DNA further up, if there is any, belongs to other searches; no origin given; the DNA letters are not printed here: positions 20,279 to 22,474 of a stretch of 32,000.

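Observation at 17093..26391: Sugar-uptake-type locus without a hydrolase, built around an FAD oxidoreductase, a radical SAM enzyme and a TIM-barrel protein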

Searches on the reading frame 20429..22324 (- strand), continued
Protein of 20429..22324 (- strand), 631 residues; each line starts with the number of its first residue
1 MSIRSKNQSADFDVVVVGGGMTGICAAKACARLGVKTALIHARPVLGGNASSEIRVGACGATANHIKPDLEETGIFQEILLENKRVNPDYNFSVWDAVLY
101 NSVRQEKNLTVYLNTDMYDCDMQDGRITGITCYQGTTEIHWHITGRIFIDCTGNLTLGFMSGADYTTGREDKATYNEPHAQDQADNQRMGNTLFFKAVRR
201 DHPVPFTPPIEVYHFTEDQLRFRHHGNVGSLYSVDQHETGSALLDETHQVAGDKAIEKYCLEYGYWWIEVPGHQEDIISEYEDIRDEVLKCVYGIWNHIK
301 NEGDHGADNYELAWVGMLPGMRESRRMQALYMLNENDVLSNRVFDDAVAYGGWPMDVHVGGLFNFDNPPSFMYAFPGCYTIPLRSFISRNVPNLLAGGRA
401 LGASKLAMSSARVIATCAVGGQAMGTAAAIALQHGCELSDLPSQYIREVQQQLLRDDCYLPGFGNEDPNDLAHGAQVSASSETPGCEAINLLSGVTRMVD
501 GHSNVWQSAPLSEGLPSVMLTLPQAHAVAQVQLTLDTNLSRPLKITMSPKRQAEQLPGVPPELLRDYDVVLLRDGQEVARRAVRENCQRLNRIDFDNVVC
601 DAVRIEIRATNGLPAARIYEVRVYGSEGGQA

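Call 15: find_homologous_proteins(query=window:20429-22324:-, max_evalue=1e-10)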
Query window:20429-22324:- (631 aa): 7142 proteins with E <= 1e-10 among 8000 candidates; the best 120 are listed.
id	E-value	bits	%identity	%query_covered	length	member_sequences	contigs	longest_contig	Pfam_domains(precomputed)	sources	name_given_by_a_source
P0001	0.0e+0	1467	99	100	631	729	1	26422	PF01266.31,PF13450.13,PF12831.14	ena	-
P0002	0.0e+0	1108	73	99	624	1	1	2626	PF01266.31,PF13450.13,PF01134.29,PF12831.14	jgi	-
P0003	0.0e+0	1102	74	99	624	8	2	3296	PF13450.13,PF01134.29,PF12831.14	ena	-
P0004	3.4e-245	833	59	99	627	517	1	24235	PF01266.31,PF13450.13,PF00890.31,PF01134.29,PF12831.14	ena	-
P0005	1.6e-238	811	56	99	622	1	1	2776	PF01266.31,PF13450.13,PF00890.31,PF01134.29,PF12831.14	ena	-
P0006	1.4e-237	808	57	99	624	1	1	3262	PF01266.31,PF13450.13,PF00890.31,PF24135.2,PF01134.29,PF12831.14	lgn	-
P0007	1.9e-237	808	57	99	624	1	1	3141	PF01266.31,PF13450.13,PF00890.31,PF24135.2,PF01134.29,PF12831.14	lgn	-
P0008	2.1e-237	808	56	99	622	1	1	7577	PF01946.24,PF01266.31,PF13450.13,PF00890.31,PF01134.29,PF12831.14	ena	-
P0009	5.0e-237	806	57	99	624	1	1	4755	PF01266.31,PF13450.13,PF00890.31,PF24135.2,PF01134.29,PF12831.14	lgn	-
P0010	5.1e-237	806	57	99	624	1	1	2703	PF01266.31,PF13450.13,PF00890.31,PF24135.2,PF01134.29,PF12831.14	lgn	-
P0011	6.2e-237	806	55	100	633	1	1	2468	PF01266.31,PF13450.13,PF00890.31,PF01134.29,PF12831.14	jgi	jgi:hypothetical protein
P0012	7.0e-237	806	57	99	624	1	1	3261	PF01266.31,PF13450.13,PF00890.31,PF24135.2,PF01134.29,PF12831.14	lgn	-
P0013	1.8e-236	805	57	99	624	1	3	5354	PF01266.31,PF13450.13,PF00890.31,PF24135.2,PF01134.29,PF12831.14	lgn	-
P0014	3.3e-236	804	57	99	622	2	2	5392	PF01946.24,PF01266.31,PF13450.13,PF00890.31,PF01134.29,PF12831.14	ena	-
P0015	4.7e-236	803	57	99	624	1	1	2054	PF01266.31,PF13450.13,PF00890.31,PF24135.2,PF01134.29,PF12831.14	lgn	-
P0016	1.1e-235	802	56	99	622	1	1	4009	PF01266.31,PF13450.13,PF00890.31,PF01134.29,PF12831.14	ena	-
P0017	3.4e-235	800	55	99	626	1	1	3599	PF01266.31,PF13450.13,PF00890.31,PF12831.14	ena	-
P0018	1.2e-234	799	55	99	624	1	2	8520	PF01266.31,PF13450.13,PF01134.29,PF12831.14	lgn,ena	-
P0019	1.8e-234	798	57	99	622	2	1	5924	PF01946.24,PF01266.31,PF13450.13,PF00890.31,PF01134.29,PF12831.14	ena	-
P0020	1.4e-233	795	56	99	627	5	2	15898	PF01266.31,PF13450.13,PF00890.31,PF01134.29,PF12831.14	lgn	-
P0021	2.5e-233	794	57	99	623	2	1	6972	PF01266.31,PF13450.13,PF00890.31,PF24135.2,PF01134.29,PF12831.14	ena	-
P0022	3.2e-233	794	56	98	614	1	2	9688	PF01266.31,PF13450.13,PF00890.31,PF24135.2,PF01134.29,PF12831.14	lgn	-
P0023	1.6e-232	792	55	99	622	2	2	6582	PF01266.31,PF13450.13,PF00890.31,PF01134.29,PF12831.14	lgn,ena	-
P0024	3.6e-232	790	56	99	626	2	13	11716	PF01266.31,PF13450.13,PF00890.31,PF01134.29,PF12831.14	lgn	-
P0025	1.2e-231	789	55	99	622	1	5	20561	PF01266.31,PF13450.13,PF00890.31,PF01134.29,PF12831.14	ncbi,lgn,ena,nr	ncbi:MAG: FAD-dependent oxidoreductase [Clostridia bacterium]|nr:FAD-dependent oxidoreductase [Clost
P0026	2.6e-231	788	55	99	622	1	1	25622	PF01266.31,PF13450.13,PF00890.31,PF01134.29,PF12831.14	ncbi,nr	ncbi:MAG: FAD-dependent oxidoreductase [Clostridia bacterium]|nr:FAD-dependent oxidoreductase [Clost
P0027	2.6e-231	788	55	99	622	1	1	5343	PF01266.31,PF13450.13,PF00890.31,PF01134.29,PF12831.14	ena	-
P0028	3.0e-231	787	55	99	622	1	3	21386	PF01266.31,PF13450.13,PF00890.31,PF01134.29,PF12831.14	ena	-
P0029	3.6e-231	787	55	99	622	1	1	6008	PF01266.31,PF13450.13,PF00890.31,PF01134.29,PF12831.14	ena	-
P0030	4.1e-231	787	55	99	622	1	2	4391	PF01266.31,PF13450.13,PF00890.31,PF01134.29,PF12831.14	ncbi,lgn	-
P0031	4.2e-231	787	55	99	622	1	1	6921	PF01266.31,PF13450.13,PF00890.31,PF01134.29,PF12831.14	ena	-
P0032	5.6e-231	786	55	99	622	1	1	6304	PF01266.31,PF13450.13,PF00890.31,PF01134.29,PF12831.14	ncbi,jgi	jgi:hypothetical protein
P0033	9.3e-231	786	56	99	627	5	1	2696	PF01266.31,PF13450.13,PF00890.31,PF01134.29,PF12831.14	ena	-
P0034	1.0e-230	786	55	99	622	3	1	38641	PF01266.31,PF13450.13,PF00890.31,PF01134.29,PF12831.14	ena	-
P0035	1.1e-230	785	55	99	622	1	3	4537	PF01266.31,PF13450.13,PF00890.31,PF01134.29,PF12831.14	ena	-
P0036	4.7e-230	783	57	99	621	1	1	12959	PF01266.31,PF13450.13,PF00890.31,PF12831.14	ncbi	-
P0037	4.9e-230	783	55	99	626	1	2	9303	PF01266.31,PF13450.13,PF00890.31,PF01134.29,PF12831.14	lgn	-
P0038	6.3e-230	783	55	99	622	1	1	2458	PF01266.31,PF13450.13,PF00890.31,PF01134.29,PF12831.14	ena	-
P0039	1.8e-229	781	55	99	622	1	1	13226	PF01266.31,PF13450.13,PF00890.31,PF01134.29,PF12831.14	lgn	-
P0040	3.0e-229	781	57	96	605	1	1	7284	PF12831.14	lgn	-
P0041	1.6e-228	778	56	99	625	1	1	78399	PF01266.31,PF13450.13,PF00890.31,PF12831.14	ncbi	-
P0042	2.6e-228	778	57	99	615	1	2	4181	PF01266.31,PF13450.13,PF00890.31,PF12831.14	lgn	-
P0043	2.7e-228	778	54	99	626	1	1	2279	PF01266.31,PF13450.13,PF00890.31,PF01134.29,PF12831.14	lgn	-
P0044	3.7e-228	777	55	99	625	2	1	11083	PF01266.31,PF13450.13,PF00890.31,PF01134.29,PF12831.14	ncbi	-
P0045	3.8e-228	777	56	99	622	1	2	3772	PF01266.31,PF13450.13,PF00890.31,PF01134.29,PF12831.14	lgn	-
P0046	3.9e-228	777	57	99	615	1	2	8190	PF01266.31,PF13450.13,PF00890.31,PF12831.14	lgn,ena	-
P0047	4.7e-228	777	56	99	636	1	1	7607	PF13450.13,PF12831.14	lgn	-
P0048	5.5e-228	777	57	99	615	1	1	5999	PF01266.31,PF13450.13,PF00890.31,PF12831.14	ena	-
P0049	1.3e-227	775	57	99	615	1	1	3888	PF01266.31,PF13450.13,PF00890.31,PF12831.14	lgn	-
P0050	1.8e-227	775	56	98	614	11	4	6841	PF01266.31,PF13450.13,PF00890.31,PF24135.2,PF01134.29,PF12831.14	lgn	-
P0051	2.0e-227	775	57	99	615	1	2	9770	PF01266.31,PF13450.13,PF00890.31,PF12831.14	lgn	-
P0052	2.8e-227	774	57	99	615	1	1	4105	PF01266.31,PF13450.13,PF00890.31,PF12831.14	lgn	-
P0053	3.5e-227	774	56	99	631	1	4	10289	PF01266.31,PF13450.13,PF00890.31,PF12831.14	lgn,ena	-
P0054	4.2e-227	774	57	99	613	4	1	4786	PF01266.31,PF13450.13,PF00890.31,PF12831.14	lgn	-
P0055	4.4e-227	774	55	99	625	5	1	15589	PF01266.31,PF13450.13,PF00890.31,PF12831.14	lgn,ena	-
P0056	1.2e-226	772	57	99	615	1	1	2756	PF01266.31,PF13450.13,PF00890.31,PF12831.14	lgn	-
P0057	5.0e-226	770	55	99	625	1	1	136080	PF01266.31,PF13450.13,PF00890.31,PF01134.29,PF12831.14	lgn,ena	-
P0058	5.1e-226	770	55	99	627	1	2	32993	PF13450.13,PF00890.31,PF01134.29,PF12831.14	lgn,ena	-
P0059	6.7e-226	770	57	99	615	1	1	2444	PF01266.31,PF13450.13,PF00890.31,PF12831.14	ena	-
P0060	8.9e-226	769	55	99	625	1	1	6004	PF01266.31,PF13450.13,PF00890.31,PF12831.14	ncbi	-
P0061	9.9e-226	769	55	99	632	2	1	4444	PF01266.31,PF13450.13,PF00890.31,PF01134.29,PF12831.14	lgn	-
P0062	1.1e-225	769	55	99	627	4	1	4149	PF01946.24,PF01266.31,PF13450.13,PF00890.31,PF12831.14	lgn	-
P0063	2.0e-225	768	56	96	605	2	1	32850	PF12831.14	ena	-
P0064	2.4e-225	768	54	99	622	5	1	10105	PF01266.31,PF13450.13,PF00890.31,PF01134.29,PF12831.14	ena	-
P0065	4.3e-225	767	55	99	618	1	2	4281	PF01266.31,PF13450.13,PF00890.31,PF01134.29,PF12831.14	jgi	-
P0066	5.0e-225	767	54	99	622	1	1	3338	PF01266.31,PF13450.13,PF00890.31,PF24135.2,PF01134.29,PF12831.14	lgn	-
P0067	6.3e-225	766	55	99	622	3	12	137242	PF01266.31,PF13450.13,PF00890.31,PF24135.2,PF01134.29,PF12831.14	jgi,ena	-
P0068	1.3e-224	765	56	99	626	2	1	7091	PF13450.13,PF00890.31,PF12831.14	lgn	-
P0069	1.5e-224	765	56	99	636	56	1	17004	PF01266.31,PF13450.13,PF00890.31,PF12831.14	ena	-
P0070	2.1e-224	765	55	98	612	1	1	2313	PF01266.31,PF13450.13,PF00890.31,PF12831.14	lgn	-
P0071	5.0e-224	763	55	98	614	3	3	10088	PF01266.31,PF13450.13,PF00890.31,PF24135.2,PF12831.14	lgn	-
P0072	5.2e-224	763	56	99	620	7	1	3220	PF01946.24,PF01266.31,PF13450.13,PF12831.14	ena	-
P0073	6.4e-224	763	55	99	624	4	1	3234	PF01266.31,PF13450.13,PF00890.31,PF01134.29,PF12831.14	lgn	-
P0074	8.3e-224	763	54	99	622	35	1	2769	PF01266.31,PF13450.13,PF00890.31,PF24135.2,PF01134.29,PF12831.14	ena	-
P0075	2.6e-223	761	56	96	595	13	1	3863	PF24135.2,PF12831.14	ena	-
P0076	3.3e-223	761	56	99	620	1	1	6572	PF13450.13,PF12831.14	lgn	-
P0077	3.8e-223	761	54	99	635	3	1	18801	PF00890.31,PF01134.29,PF12831.14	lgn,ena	-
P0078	6.6e-223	760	54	99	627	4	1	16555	PF01946.24,PF01266.31,PF00890.31,PF12831.14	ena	-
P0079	9.3e-223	759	56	96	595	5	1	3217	PF24135.2,PF12831.14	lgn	-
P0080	1.2e-222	759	55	99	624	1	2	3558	PF01266.31,PF13450.13,PF00890.31,PF01134.29,PF12831.14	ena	-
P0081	1.3e-222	759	54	99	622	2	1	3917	PF01266.31,PF13450.13,PF00890.31,PF24135.2,PF01134.29,PF12831.14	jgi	-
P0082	1.7e-222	758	55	99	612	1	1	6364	PF01266.31,PF13450.13,PF00890.31,PF24135.2,PF01134.29,PF12831.14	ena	-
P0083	2.0e-222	758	53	99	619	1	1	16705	PF01266.31,PF13450.13,PF00890.31,PF01134.29,PF12831.14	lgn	-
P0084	2.7e-222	758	55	98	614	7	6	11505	PF01266.31,PF13450.13,PF00890.31,PF24135.2,PF01494.26,PF12831.14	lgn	-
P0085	3.4e-222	757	55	98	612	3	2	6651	PF01266.31,PF13450.13,PF00890.31,PF01134.29,PF12831.14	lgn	-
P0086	7.3e-222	756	54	99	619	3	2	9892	PF01266.31,PF13450.13,PF00890.31,PF01134.29,PF12831.14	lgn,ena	-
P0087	9.9e-222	756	54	99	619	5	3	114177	PF01266.31,PF13450.13,PF00890.31,PF12831.14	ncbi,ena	-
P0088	1.1e-221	756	54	99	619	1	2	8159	PF01266.31,PF13450.13,PF00890.31,PF01134.29,PF12831.14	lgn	-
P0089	1.4e-221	755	53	99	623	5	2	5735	PF01266.31,PF13450.13,PF00890.31,PF01134.29,PF12831.14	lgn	-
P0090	1.7e-221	755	54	99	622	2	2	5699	PF01266.31,PF13450.13,PF00890.31,PF07992.21,PF01134.29,PF12831.14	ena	-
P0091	2.8e-221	754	54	99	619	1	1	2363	PF01266.31,PF13450.13,PF00890.31,PF01134.29,PF12831.14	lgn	-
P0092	7.8e-221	753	55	99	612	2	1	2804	PF00754.32,PF01266.31,PF13450.13,PF00890.31,PF24135.2,PF01134.29,PF12831.14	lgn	-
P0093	9.1e-221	753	55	98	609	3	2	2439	PF13450.13,PF00890.31,PF01134.29,PF12831.14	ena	-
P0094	9.4e-221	753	54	99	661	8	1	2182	PF01266.31,PF13450.13,PF00890.31,PF24135.2,PF01134.29,PF12831.14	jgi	jgi:hypothetical protein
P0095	4.6e-220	750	55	98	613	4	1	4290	PF13450.13,PF00890.31,PF12831.14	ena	-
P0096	5.9e-220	750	56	99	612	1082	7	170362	PF01266.31,PF13450.13,PF00890.31,PF24135.2,PF12831.14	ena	-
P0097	1.2e-219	749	55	99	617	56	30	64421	PF01946.24,PF01266.31,PF13450.13,PF00890.31,PF12831.14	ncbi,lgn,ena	-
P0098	1.2e-219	749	55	99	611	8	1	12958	PF13450.13,PF00890.31,PF12831.14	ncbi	-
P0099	1.7e-219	748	51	99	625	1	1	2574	PF01266.31,PF13450.13,PF00890.31,PF01134.29,PF12831.14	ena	-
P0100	2.1e-219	748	54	99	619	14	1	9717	PF01266.31,PF13450.13,PF00890.31,PF01134.29,PF12831.14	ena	-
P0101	6.9e-219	746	55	99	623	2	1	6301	PF01266.31,PF13450.13,PF00890.31,PF12831.14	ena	-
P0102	8.8e-219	746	54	99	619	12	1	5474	PF01266.31,PF13450.13,PF00890.31,PF12831.14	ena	-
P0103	9.4e-219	746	54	99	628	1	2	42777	PF00890.31,PF12831.14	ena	-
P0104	1.1e-218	746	54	99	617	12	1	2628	PF01266.31,PF13450.13,PF00890.31,PF12831.14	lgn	-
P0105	1.2e-218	746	55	98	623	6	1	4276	PF01266.31,PF13450.13,PF00890.31,PF12831.14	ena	-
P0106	1.4e-218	745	54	99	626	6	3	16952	PF01266.31,PF13450.13,PF00890.31,PF12831.14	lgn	-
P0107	2.3e-218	745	55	99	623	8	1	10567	PF01946.24,PF01266.31,PF13450.13,PF00890.31,PF12831.14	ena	-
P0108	3.1e-218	744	55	98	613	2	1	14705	PF01266.31,PF13450.13,PF00890.31,PF12831.14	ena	-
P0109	4.1e-218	744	54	99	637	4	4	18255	PF01266.31,PF13450.13,PF00890.31,PF12831.14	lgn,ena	-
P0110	5.4e-218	744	56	99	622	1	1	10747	PF01266.31,PF13450.13,PF00890.31,PF01134.29,PF12831.14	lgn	-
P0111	5.4e-218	744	53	99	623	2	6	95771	PF13450.13,PF00890.31,PF01134.29,PF12831.14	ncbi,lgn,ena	-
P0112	7.1e-218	743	53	99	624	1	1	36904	PF01266.31,PF13450.13,PF00890.31,PF07992.21,PF12831.14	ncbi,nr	ncbi:FAD-dependent oxidoreductase [Eubacteriales bacterium OttesenSCG-928-A19]|nr:FAD-dependent oxid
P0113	9.5e-218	743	54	99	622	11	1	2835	PF01266.31,PF00890.31,PF07992.21,PF01134.29,PF12831.14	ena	-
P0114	1.5e-217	742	54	98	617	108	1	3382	PF13450.13,PF00890.31,PF03486.21,PF01134.29,PF12831.14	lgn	-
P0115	2.3e-217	741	53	98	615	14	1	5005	PF01266.31,PF13450.13,PF00890.31,PF01134.29,PF12831.14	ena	-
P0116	2.4e-217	741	53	99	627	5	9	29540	PF01266.31,PF13450.13,PF00890.31,PF01134.29,PF12831.14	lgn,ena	-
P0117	5.0e-217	740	54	99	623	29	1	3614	PF13450.13,PF00890.31,PF01134.29,PF12831.14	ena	-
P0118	6.9e-217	740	53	98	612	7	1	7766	PF01266.31,PF13450.13,PF00890.31,PF24135.2,PF01134.29,PF12831.14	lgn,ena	-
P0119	2.9e-216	738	53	99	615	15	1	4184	PF01266.31,PF13450.13,PF00890.31,PF01134.29,PF12831.14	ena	-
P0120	4.0e-216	737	54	99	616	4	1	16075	PF13450.13,PF00890.31,PF07992.21,PF24135.2,PF01134.29,PF12831.14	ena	-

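Call 16: find_encoding_contigs(protein=P0096, flank=8000, max_places=2)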
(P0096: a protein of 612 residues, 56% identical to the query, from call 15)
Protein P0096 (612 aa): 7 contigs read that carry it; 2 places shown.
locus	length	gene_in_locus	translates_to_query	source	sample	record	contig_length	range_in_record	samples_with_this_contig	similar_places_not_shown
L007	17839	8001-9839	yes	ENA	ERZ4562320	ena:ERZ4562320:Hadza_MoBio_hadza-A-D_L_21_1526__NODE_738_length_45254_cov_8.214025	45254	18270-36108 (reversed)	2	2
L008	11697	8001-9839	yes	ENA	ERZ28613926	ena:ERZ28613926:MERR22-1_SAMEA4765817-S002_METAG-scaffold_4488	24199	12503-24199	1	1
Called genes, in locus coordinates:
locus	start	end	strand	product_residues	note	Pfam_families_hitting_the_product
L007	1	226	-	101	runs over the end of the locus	PF01035:DNA_binding_1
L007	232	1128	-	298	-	PF02645:DegV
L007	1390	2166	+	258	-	PF23457:LysM2_NFP (faint), PF01476:LysM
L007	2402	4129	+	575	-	PF08239:SH3_3 (faint), PF00877:NLPC_P60 (weak)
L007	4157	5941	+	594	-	PF01134:GIDA, PF01266:DAO (faint), PF07992:Pyr_redox_2 (faint), PF21680:GIDA_C_1st (weak), PF13932:SAM_GIDA_C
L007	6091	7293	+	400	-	-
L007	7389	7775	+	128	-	-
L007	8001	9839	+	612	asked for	PF00890:FAD_binding_2 (weak), PF01266:DAO (weak), PF12831:FAD_oxidored, PF13450:NAD_binding_8, PF24135:DUF7402 (faint)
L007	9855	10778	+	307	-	PF01261:AP_endonuc_2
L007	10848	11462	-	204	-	PF00485:PRK, PF01712:dNK (faint), PF13238:AAA_18, PF13671:AAA_33 (weak)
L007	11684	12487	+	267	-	-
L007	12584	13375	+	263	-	PF06541:ABC_trans_CmpB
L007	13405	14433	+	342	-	PF08239:SH3_3 (faint)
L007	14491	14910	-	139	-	PF11208:DUF2992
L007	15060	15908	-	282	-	PF00583:Acetyltransf_1, PF13508:Acetyltransf_7, PF13673:Acetyltransf_10 (weak), PF13302:Acetyltransf_3, PF00583:Acetyltransf_1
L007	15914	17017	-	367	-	PF13349:DUF4097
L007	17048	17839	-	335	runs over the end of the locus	PF01381:HTH_3, PF07022:Phage_CI_repr (weak), PF12844:HTH_19, PF13560:HTH_31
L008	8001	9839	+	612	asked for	PF00890:FAD_binding_2 (weak), PF01266:DAO (weak), PF12831:FAD_oxidored, PF13450:NAD_binding_8, PF24135:DUF7402 (faint)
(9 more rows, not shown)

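Call 17: find_encoding_contigs(protein=P0004, flank=8000, max_places=2)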
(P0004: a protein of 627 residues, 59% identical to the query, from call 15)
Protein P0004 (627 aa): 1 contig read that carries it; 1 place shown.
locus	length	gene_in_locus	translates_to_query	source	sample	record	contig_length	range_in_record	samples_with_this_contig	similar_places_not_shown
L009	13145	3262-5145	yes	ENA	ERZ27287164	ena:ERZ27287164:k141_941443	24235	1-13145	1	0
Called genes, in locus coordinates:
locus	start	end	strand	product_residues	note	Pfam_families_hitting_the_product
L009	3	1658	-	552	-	?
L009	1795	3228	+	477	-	PF00884:Sulfatase, PF01663:Phosphodiest, PF02995:DUF229 (weak), PF16347:SGSH_C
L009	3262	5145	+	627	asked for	PF00890:FAD_binding_2, PF01134:GIDA (weak), PF01266:DAO (weak), PF12831:FAD_oxidored, PF13450:NAD_binding_8 (weak)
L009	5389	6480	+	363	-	PF07690:MFS_1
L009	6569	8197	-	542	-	PF00118:Cpn60_TCP1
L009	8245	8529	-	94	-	PF00166:Cpn10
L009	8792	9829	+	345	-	PF00730:HhH-GPD, PF00633:HHH (weak), PF14815:NUDIX_4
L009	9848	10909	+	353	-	PF13303:PTS_EIIC_2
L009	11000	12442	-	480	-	PF00884:Sulfatase, PF01663:Phosphodiest, PF16347:SGSH_C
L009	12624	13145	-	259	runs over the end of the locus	PF00497:SBP_bac_3, PF10613:Lig_chan-Glu_bd (weak), PF12974:Phosphonate-bd (weak)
